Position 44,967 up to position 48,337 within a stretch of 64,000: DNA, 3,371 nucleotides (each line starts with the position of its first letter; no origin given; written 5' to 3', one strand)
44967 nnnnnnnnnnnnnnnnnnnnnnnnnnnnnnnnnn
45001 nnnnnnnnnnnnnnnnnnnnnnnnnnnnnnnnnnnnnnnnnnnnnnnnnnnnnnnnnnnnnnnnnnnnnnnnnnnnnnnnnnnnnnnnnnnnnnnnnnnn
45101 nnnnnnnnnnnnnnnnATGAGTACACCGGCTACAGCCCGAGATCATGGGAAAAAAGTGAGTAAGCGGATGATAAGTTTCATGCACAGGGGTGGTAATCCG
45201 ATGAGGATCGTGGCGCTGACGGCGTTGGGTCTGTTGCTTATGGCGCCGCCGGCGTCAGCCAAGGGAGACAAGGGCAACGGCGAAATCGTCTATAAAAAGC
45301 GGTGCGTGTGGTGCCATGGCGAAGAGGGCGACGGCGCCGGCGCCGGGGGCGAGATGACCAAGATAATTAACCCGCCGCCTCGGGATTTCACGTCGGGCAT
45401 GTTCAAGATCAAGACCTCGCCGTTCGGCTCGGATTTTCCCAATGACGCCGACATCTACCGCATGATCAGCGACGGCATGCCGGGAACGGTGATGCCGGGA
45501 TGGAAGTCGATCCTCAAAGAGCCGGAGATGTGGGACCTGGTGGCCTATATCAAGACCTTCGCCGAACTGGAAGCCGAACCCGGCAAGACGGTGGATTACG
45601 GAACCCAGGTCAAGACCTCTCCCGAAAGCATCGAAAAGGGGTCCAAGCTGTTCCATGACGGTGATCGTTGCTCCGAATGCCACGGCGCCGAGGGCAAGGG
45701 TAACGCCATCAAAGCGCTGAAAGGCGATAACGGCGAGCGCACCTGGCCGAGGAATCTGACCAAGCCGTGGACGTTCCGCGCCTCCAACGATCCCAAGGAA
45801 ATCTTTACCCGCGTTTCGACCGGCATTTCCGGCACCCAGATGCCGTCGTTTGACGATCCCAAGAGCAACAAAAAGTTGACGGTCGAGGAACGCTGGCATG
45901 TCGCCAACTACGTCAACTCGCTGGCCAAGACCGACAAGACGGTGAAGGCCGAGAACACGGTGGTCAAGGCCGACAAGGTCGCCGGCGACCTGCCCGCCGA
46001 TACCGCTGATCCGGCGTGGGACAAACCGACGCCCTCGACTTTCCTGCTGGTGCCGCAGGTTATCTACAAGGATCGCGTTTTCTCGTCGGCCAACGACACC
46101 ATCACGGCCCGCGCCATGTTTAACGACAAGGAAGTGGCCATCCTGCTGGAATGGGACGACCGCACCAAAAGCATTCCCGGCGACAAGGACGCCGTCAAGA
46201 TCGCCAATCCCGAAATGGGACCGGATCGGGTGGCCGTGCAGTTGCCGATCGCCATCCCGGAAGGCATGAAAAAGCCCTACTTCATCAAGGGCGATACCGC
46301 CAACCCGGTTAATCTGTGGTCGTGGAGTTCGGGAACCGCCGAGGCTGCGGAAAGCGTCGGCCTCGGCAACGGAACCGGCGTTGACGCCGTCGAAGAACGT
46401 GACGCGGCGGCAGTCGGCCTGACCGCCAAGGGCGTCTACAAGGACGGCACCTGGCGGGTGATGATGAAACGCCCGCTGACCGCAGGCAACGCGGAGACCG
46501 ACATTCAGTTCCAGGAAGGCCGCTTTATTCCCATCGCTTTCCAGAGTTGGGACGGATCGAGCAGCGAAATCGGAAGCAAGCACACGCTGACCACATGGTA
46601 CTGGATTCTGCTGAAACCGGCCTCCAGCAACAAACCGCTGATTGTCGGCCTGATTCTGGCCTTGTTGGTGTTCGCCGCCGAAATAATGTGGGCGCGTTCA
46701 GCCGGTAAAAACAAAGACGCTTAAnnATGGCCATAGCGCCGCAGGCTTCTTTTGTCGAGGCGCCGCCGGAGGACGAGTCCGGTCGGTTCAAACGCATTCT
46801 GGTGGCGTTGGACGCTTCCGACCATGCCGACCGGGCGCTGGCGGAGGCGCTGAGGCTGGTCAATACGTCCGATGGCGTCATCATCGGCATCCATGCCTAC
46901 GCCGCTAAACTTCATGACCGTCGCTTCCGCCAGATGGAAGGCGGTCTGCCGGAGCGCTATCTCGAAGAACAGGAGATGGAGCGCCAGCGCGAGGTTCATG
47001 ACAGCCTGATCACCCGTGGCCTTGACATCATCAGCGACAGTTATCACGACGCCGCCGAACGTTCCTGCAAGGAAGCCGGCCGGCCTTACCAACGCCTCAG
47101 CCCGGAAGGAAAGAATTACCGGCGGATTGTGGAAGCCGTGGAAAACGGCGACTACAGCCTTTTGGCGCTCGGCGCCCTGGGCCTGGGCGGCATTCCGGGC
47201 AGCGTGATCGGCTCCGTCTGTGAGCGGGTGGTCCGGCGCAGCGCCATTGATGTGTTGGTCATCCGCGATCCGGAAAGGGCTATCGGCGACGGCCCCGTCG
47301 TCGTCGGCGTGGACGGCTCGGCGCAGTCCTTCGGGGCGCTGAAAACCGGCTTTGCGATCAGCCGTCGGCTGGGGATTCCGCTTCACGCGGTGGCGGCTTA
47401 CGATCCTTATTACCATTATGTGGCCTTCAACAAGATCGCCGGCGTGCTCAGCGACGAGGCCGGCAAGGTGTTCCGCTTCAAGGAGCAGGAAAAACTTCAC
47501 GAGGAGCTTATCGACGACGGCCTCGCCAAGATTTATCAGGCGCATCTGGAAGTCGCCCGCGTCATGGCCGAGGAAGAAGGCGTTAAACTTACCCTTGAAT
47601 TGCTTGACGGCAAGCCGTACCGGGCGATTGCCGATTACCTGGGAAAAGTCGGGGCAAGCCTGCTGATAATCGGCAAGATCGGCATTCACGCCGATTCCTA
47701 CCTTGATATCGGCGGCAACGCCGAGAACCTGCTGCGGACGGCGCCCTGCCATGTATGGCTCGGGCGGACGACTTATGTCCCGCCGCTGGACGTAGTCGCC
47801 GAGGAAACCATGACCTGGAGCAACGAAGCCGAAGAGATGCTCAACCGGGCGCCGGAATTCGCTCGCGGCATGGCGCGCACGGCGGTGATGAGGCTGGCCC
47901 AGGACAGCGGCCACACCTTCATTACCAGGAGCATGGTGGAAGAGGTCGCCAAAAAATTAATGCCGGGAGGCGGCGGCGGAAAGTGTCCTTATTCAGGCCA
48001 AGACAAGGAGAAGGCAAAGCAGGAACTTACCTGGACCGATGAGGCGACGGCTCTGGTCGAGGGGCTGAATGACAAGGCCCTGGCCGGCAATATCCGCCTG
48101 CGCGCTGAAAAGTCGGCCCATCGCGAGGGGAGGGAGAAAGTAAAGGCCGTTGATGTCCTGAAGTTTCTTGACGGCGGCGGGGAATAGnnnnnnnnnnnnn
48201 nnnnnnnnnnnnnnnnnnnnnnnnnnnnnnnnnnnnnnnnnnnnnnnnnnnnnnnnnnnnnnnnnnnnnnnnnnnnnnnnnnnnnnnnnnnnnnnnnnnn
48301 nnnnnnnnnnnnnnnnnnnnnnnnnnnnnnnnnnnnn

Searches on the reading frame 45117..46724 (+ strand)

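Call 53: search_protein_families(library=pfam, proteins=[window:45117-46724:+], max_evalue=0.001)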
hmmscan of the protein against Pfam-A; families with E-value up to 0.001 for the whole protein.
window:45117-46724:+ (535 aa): 3 families
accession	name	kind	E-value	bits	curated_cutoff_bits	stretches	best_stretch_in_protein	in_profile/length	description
PF09459.16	EB_dh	-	9.4e-23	81.9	33.3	1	298-489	1-235/236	Ethylbenzene dehydrogenase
PF00034.26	Cytochrom_C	-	9.6e-23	81.8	21.3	2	55-147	4-88/90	Cytochrome c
PF13442.11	Cytochrome_CBB3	-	1e-18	67.9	27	2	54-145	5-68/68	Cytochrome C oxidase, cbb3-type, subunit III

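Call 69: search_protein_families(library=ncbifam, proteins=[window:45117-46724:+], max_evalue=0.0001)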
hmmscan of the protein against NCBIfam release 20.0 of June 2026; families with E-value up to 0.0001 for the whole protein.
window:45117-46724:+ (535 aa): 7 families
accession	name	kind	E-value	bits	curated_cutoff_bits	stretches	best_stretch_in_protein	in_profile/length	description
TIGR03477.1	DMSO_red_II_gam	subfamily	2.2e-27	95.7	169.85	1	288-495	7-202/206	DMSO reductase family type II enzyme, heme b subunit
NF011054.0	PRK14486.1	equivalog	1.4e-14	54.3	447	2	54-147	217-289/294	putative bifunctional cbb3-type cytochrome c oxidase subunit II/cytochrome c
TIGR00782.1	ccoP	equivalog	3.1e-13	49.7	179.95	1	166-271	197-283/285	cytochrome-c oxidase, cbb3-type subunit III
NF050122.1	bc1_QcrC_actin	exception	2e-10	40.4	200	1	132-274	101-216/253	cytochrome bc1 complex diheme cytochrome c subunit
NF042980.1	EthbenzDh_ebdC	equivalog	3.2e-10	39.8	400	1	325-488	54-200/214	ethylbenzene dehydrogenase subunit gamma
NF033864.1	cytochrome579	equivalog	3.8e-08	33.3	280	0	170-271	47-141/179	cytochrome 579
NF045930.1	Cytc6PetJCyano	equivalog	1.4e-07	31.5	135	0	32-68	9-44/110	cytochrome c6 PetJ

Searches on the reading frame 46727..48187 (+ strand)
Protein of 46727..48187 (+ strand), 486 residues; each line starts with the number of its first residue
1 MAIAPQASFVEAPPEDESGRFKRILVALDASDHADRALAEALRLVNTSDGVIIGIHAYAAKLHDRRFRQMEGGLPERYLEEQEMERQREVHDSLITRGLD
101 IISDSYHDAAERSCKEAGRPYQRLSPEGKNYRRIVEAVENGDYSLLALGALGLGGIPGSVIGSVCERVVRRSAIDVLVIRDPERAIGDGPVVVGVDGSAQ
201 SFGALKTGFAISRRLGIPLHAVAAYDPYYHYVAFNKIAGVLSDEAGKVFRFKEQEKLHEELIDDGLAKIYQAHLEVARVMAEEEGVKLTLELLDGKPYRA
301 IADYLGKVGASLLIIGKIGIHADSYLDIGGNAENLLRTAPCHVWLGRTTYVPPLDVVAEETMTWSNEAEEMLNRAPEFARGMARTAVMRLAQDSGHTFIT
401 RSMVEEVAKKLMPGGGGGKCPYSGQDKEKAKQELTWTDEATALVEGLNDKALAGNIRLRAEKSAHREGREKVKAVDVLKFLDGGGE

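Call 53: search_protein_families(library=pfam, proteins=[window:46727-48187:+], max_evalue=0.001)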
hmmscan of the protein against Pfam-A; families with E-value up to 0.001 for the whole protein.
window:46727-48187:+ (486 aa): 2 families
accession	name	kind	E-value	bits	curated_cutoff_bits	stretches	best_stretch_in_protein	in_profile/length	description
PF00582.32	Usp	-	2.9e-35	122.3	24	2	21-180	2-141/141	Universal stress protein family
PF08369.16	PCP_red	-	4.6e-12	46.2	32.5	1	364-406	1-43/45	Proto-chlorophyllide reductase 57 kD subunit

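Call 69: search_protein_families(library=ncbifam, proteins=[window:46727-48187:+], max_evalue=0.0001)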
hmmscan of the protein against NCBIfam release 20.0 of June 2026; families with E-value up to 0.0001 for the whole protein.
window:46727-48187:+ (486 aa): 3 families
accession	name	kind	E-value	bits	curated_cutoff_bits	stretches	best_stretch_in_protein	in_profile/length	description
NF002789.0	PRK02910.1-3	equivalog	1.1e-07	31.1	509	1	357-409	479-531/535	ferredoxin:protochlorophyllide reductase (ATP-dependent) subunit B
NF008380.0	PRK11175.1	equivalog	1.1e-06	27.9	227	0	134-181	254-301/313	universal stress protein UspE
TIGR01278.1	DPOR_BchB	equivalog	1.3e-05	24.2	490.35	1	357-406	457-506/512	ferredoxin:protochlorophyllide reductase (ATP-dependent) subunit B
